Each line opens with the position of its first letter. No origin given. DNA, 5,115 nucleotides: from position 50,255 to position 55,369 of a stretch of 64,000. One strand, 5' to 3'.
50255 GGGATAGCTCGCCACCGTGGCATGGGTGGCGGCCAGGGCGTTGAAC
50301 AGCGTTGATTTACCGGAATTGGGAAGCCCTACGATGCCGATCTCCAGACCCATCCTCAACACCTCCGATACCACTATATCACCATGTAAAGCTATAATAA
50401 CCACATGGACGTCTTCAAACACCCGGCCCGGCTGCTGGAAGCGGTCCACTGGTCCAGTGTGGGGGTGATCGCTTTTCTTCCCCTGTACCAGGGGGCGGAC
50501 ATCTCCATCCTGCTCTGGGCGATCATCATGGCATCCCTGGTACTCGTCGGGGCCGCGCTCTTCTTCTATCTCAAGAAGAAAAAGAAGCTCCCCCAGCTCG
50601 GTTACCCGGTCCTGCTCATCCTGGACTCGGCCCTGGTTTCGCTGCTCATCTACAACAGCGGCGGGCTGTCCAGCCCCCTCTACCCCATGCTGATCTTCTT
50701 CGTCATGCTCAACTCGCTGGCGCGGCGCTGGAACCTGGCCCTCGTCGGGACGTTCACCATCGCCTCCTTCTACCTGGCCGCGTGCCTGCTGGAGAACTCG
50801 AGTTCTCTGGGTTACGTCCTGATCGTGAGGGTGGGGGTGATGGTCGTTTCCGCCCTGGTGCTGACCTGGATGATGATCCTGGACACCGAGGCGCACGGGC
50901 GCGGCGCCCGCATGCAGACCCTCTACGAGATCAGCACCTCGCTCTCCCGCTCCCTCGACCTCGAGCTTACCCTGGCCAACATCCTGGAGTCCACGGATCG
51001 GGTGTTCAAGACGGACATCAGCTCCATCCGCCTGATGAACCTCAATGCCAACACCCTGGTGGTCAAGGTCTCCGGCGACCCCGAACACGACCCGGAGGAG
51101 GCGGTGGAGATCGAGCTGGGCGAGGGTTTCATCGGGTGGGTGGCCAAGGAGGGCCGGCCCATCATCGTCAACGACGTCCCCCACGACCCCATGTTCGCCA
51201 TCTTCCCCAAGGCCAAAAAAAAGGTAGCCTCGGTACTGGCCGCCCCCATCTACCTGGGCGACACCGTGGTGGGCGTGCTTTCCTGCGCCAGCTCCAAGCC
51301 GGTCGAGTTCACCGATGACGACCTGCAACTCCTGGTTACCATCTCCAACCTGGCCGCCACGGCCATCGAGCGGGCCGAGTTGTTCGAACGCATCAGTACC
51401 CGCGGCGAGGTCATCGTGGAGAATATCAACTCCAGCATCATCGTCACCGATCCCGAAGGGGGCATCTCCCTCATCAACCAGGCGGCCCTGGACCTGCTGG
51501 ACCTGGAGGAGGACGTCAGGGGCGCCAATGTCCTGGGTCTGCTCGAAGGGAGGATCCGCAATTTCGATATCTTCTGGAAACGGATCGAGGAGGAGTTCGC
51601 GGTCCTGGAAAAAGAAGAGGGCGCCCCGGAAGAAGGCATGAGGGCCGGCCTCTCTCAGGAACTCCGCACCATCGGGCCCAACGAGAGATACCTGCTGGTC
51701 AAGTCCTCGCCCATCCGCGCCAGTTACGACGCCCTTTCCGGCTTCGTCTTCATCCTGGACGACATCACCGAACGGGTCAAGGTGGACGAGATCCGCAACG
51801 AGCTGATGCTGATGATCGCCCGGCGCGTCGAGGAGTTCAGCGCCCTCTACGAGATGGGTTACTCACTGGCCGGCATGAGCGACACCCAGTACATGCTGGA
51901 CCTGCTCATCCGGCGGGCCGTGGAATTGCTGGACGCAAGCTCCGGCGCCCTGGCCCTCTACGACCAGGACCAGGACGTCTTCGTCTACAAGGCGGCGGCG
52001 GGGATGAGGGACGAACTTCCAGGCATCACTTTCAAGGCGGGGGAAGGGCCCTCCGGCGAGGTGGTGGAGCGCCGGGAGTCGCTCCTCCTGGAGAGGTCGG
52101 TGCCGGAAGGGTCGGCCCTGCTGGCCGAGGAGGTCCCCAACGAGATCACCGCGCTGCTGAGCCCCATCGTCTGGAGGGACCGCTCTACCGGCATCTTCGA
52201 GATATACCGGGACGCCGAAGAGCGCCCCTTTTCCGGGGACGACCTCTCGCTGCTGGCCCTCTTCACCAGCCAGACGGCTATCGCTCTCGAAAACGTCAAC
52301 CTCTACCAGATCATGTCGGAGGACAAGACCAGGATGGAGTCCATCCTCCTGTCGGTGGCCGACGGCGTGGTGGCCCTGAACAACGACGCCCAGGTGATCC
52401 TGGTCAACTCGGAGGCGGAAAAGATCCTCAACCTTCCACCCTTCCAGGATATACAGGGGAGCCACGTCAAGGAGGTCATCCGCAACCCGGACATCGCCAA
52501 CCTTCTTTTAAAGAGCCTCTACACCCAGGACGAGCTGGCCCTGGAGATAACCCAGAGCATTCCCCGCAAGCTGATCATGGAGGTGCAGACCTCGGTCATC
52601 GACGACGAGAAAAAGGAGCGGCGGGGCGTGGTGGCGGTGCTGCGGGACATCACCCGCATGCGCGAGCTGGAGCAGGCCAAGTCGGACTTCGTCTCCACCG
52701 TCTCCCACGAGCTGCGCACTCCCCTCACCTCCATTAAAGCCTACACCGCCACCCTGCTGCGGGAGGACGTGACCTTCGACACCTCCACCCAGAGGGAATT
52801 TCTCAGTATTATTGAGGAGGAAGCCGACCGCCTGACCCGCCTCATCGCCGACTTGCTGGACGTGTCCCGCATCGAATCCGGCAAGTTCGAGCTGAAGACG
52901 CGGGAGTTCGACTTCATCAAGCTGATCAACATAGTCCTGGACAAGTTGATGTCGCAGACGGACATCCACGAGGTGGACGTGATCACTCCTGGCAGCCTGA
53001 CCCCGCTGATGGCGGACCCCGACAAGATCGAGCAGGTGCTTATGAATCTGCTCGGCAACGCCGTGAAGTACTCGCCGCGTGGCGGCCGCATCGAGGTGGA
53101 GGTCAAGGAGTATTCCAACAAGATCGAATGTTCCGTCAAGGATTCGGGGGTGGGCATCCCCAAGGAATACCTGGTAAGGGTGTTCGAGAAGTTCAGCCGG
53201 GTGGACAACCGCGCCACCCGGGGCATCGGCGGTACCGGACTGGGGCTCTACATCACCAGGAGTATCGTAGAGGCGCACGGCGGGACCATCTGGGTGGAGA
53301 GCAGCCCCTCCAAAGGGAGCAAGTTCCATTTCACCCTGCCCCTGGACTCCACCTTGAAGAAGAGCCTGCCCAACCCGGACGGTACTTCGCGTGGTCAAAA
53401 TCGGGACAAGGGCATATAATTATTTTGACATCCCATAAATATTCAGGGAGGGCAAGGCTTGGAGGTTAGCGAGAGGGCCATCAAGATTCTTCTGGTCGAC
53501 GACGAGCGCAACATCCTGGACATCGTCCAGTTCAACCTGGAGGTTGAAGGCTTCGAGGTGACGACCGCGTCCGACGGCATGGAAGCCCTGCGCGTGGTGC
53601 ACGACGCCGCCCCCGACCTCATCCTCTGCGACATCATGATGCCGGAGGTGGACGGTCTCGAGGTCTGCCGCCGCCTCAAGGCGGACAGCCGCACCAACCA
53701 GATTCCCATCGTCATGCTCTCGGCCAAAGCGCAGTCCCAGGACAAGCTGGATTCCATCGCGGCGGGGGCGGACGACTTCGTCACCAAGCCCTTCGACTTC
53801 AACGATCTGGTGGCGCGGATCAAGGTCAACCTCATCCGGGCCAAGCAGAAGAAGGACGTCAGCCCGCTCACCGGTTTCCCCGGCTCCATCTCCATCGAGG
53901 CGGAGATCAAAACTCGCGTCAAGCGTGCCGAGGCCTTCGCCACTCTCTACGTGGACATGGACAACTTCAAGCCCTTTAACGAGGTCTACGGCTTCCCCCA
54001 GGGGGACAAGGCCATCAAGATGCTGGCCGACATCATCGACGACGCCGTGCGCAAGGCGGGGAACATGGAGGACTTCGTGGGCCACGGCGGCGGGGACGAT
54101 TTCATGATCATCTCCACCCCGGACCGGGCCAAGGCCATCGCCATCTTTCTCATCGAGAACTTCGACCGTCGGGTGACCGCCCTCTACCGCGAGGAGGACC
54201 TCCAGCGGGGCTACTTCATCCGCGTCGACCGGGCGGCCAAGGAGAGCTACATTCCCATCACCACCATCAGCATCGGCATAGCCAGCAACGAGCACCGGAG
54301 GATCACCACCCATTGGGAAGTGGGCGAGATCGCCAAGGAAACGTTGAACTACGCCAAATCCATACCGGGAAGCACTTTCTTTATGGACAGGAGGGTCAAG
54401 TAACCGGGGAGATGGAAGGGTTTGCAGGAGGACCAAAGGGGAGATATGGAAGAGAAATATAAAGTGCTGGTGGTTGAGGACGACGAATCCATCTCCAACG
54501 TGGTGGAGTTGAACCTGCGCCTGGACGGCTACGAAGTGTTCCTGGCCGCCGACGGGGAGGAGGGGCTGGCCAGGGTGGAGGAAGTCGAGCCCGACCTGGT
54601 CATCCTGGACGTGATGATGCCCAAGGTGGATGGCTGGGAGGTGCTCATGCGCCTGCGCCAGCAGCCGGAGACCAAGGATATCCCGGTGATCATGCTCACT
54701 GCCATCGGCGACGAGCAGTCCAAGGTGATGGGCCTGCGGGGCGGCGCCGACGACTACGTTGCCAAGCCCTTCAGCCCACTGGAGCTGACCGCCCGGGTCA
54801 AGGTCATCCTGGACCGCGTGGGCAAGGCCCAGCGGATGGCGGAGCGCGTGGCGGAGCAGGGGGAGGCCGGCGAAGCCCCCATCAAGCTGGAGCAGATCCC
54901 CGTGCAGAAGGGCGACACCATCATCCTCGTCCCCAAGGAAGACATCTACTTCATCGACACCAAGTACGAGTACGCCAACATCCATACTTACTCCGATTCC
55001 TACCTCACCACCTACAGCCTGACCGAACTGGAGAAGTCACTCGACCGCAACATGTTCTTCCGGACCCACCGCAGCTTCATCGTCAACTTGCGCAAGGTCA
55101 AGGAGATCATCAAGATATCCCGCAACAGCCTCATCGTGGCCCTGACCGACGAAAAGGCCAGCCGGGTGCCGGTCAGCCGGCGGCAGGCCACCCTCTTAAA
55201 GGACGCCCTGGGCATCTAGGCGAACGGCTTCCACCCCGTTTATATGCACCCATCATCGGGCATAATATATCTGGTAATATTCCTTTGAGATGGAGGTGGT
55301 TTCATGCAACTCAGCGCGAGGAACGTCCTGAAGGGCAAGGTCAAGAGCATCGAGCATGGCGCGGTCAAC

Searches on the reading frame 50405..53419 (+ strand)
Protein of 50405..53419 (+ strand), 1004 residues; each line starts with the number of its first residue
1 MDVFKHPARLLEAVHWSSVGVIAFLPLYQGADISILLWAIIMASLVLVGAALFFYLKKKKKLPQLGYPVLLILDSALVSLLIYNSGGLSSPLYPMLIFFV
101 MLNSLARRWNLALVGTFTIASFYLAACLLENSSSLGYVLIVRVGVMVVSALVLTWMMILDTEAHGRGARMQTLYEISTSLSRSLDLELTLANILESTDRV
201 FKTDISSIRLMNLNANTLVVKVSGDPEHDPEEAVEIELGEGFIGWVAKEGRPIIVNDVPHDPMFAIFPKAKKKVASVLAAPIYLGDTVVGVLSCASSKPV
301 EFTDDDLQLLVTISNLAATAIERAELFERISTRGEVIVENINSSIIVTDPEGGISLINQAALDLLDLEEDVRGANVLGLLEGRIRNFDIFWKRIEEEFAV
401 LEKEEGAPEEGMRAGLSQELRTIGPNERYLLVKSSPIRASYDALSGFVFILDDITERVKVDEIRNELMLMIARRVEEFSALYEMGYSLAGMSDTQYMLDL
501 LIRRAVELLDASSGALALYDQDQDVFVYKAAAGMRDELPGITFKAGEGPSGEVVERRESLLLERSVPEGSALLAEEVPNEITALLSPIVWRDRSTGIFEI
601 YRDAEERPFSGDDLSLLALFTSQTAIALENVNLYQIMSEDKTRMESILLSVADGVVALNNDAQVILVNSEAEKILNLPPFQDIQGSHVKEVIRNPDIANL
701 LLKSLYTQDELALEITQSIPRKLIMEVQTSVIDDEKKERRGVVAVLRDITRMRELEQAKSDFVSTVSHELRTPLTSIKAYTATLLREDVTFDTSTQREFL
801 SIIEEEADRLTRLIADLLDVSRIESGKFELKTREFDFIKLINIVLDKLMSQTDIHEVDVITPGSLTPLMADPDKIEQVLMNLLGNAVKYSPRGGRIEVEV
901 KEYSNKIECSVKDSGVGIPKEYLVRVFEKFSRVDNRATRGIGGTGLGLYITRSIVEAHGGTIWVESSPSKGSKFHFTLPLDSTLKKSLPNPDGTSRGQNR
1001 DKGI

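Call 9: search_protein_families(library=pfam, proteins=[window:50405-53419:+], max_evalue=0.001)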
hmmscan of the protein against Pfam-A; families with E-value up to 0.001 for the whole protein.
window:50405-53419:+ (1004 aa): 10 families
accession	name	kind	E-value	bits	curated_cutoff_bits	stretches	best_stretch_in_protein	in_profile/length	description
PF13185.12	GAF_2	-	1.7e-34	119.4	28.6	2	185-322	3-136/136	GAF domain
PF02518.31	HATPase_c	-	2.5e-34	118.5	26.4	1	871-981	2-110/111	Histidine kinase-, DNA gyrase B-, and HSP90-like ATPase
PF01590.32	GAF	-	6.9e-28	98.3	22.4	2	185-321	1-133/133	GAF domain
PF13492.12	GAF_3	-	1.8e-27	96.7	27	2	185-323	1-129/129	GAF domain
PF00512.31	HisKA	-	2.1e-22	79.4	26.9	1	758-826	1-66/66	His Kinase A (phospho-acceptor) domain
PF00989.32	PAS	-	8e-17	61.7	22.6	2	643-749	2-113/113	PAS fold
PF13426.13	PAS_9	-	3.7e-11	43.6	27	1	344-456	3-103/103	PAS domain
PF08448.16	PAS_4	-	5e-11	43.2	23.1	1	650-753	3-109/110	PAS fold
PF12860.13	PAS_7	-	5e-10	40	27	1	338-461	1-114/115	PAS fold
PF13188.13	PAS_8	-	7.6e-09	35.6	21.8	0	336-382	5-52/65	PAS domain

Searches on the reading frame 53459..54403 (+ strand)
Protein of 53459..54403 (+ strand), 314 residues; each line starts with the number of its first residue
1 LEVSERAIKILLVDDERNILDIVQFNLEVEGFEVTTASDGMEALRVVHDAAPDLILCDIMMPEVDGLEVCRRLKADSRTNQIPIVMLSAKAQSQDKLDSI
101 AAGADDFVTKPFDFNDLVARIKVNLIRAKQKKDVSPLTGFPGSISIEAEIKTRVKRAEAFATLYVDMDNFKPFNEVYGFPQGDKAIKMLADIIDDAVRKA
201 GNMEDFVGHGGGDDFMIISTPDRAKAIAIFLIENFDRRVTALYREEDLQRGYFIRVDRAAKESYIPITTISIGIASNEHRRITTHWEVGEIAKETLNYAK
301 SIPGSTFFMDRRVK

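Call 36: search_protein_families(library=pfam, proteins=[window:53459-54403:+], max_evalue=0.001)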
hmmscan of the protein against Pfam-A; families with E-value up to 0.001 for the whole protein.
window:53459-54403:+ (314 aa): 3 families
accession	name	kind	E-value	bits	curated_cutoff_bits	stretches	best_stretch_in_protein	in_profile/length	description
PF00072.30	Response_reg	-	6.1e-32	110.5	30.2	1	10-122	1-111/111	Response regulator receiver domain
PF00990.26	GGDEF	-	9.3e-16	58.4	23.8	1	136-238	5-106/161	Diguanylate cyclase, GGDEF domain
PF23198.2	PDE8A_N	-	0.00021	21.7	29.6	1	7-96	9-100/147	PDE8A-like, N-terminal domain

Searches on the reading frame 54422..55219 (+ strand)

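Call 36: search_protein_families(library=pfam, proteins=[window:54422-55219:+], max_evalue=0.001)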
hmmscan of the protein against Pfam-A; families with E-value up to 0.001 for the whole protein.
window:54422-55219:+ (265 aa): 2 families
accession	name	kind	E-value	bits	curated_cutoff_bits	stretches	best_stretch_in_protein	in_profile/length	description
PF00072.30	Response_reg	-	4.7e-29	101.2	30.2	1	15-127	1-111/111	Response regulator receiver domain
PF04397.21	LytTR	-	3.9e-25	88.3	22.6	1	166-263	2-97/98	LytTr DNA-binding domain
